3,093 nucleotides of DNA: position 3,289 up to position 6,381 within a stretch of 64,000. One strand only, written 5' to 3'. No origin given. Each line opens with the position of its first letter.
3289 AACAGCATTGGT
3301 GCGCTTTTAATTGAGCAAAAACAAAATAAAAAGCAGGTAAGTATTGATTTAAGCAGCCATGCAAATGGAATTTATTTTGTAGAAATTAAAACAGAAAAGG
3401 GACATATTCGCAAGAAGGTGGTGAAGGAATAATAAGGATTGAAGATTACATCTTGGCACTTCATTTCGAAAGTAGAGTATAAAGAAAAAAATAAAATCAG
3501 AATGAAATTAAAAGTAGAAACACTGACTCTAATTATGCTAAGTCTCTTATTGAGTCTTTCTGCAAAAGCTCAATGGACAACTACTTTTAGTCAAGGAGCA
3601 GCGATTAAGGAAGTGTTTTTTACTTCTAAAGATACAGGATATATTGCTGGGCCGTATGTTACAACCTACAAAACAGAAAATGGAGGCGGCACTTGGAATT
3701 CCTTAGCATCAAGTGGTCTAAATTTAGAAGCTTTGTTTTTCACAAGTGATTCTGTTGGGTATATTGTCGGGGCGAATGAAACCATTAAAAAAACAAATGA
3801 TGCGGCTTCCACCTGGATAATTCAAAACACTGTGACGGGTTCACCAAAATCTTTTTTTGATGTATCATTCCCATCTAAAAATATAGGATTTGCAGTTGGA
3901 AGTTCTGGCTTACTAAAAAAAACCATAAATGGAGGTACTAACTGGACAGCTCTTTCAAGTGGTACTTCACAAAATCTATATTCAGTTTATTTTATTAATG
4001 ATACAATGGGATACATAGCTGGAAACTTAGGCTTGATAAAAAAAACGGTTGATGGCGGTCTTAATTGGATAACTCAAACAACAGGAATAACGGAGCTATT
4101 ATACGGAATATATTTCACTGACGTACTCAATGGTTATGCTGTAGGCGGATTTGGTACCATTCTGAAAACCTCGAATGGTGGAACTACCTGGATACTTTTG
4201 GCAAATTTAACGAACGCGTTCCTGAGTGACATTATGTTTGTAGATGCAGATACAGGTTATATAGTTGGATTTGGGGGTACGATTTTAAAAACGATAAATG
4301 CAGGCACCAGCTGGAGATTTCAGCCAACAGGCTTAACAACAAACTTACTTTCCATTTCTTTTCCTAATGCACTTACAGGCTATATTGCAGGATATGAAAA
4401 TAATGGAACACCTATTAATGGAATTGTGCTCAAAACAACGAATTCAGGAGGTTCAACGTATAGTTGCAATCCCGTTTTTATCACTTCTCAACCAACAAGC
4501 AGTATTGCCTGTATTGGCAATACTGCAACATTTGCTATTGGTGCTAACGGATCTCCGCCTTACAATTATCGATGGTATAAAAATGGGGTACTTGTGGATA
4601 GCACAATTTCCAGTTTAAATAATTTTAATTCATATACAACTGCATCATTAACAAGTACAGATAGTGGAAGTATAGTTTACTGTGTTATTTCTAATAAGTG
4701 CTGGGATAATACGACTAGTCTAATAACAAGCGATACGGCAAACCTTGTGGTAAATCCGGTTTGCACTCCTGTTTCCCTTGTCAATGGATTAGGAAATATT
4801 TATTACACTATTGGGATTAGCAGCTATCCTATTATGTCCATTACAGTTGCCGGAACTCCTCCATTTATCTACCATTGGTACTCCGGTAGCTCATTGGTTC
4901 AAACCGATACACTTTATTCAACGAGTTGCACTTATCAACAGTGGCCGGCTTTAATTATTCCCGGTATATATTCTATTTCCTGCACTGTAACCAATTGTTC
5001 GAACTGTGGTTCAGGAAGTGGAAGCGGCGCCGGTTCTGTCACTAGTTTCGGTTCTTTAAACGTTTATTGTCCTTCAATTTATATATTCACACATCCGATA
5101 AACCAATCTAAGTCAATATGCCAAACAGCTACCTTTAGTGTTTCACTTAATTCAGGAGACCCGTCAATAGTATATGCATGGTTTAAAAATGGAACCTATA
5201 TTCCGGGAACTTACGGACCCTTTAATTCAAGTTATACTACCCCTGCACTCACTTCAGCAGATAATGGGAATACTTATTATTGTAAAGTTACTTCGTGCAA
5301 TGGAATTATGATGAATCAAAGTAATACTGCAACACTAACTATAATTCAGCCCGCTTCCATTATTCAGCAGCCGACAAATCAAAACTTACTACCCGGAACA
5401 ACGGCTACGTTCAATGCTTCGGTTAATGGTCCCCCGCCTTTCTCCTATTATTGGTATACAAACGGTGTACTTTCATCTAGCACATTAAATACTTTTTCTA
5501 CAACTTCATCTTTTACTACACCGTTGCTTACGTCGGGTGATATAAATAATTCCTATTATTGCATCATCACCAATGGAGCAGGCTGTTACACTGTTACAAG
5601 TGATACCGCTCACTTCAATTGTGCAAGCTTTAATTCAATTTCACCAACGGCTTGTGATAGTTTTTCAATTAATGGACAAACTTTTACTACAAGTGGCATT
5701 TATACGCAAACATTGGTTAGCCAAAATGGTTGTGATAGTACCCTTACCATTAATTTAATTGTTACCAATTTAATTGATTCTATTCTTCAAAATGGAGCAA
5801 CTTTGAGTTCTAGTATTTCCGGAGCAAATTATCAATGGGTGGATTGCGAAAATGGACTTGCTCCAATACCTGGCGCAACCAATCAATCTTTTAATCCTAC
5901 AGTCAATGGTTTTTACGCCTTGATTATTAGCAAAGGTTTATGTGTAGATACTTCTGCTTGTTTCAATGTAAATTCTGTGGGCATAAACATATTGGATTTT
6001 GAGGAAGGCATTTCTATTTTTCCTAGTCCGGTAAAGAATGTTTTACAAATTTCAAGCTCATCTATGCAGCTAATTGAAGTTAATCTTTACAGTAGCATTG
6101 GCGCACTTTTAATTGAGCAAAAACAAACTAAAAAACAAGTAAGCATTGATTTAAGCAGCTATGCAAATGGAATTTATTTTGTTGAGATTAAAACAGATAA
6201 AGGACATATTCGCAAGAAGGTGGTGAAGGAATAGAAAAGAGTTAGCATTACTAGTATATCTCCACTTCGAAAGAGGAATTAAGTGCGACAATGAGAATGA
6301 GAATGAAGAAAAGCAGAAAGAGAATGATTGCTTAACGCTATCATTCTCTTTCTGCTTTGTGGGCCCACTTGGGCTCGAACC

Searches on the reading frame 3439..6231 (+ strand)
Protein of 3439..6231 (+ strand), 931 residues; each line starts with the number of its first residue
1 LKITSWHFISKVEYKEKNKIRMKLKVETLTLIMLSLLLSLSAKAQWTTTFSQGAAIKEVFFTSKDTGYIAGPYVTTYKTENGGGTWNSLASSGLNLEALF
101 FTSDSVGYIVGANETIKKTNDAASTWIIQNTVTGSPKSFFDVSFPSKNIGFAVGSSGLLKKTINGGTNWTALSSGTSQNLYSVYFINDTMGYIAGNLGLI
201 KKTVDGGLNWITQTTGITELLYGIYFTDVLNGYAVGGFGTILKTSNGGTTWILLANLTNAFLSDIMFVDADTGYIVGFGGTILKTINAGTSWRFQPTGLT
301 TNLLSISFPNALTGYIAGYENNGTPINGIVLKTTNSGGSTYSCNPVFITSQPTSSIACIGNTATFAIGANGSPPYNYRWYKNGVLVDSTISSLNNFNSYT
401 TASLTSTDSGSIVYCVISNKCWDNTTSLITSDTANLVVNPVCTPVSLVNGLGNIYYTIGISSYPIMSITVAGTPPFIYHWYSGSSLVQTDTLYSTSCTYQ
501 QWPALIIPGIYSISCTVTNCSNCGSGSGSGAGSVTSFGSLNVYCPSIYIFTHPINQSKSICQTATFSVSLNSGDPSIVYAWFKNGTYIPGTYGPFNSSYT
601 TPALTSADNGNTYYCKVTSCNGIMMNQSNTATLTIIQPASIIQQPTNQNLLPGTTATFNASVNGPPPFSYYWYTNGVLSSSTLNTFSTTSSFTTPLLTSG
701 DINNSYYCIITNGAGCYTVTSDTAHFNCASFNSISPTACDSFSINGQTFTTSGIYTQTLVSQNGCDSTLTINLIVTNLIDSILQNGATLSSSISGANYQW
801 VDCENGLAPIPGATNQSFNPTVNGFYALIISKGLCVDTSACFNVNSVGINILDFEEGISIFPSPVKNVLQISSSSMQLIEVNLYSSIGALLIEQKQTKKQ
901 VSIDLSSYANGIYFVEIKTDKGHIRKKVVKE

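Call 73: search_protein_families(library=pfam, proteins=[window:3439-6231:+], max_evalue=0.00001)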
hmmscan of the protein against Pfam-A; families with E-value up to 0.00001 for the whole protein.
window:3439-6231:+ (931 aa): 5 families
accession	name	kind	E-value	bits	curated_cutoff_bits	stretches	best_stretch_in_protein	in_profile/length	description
PF14870.12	PSII_BNR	-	3.4e-23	82.8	27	1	90-161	230-301/303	Photosynthesis system II assembly factor YCF48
PF13927.12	Ig_3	-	1.9e-17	63.9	30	2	640-712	3-78/78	Immunoglobulin domain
PF07679.22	I-set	-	1.8e-12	47.6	23.7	0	640-719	2-84/90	Immunoglobulin I-set domain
PF18962.6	Por_Secre_tail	-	7.9e-12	45.7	27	1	860-929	1-74/75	Secretion system C-terminal sorting domain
PF13895.12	Ig_2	-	2e-11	44.4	27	0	573-634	25-78/79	Immunoglobulin domain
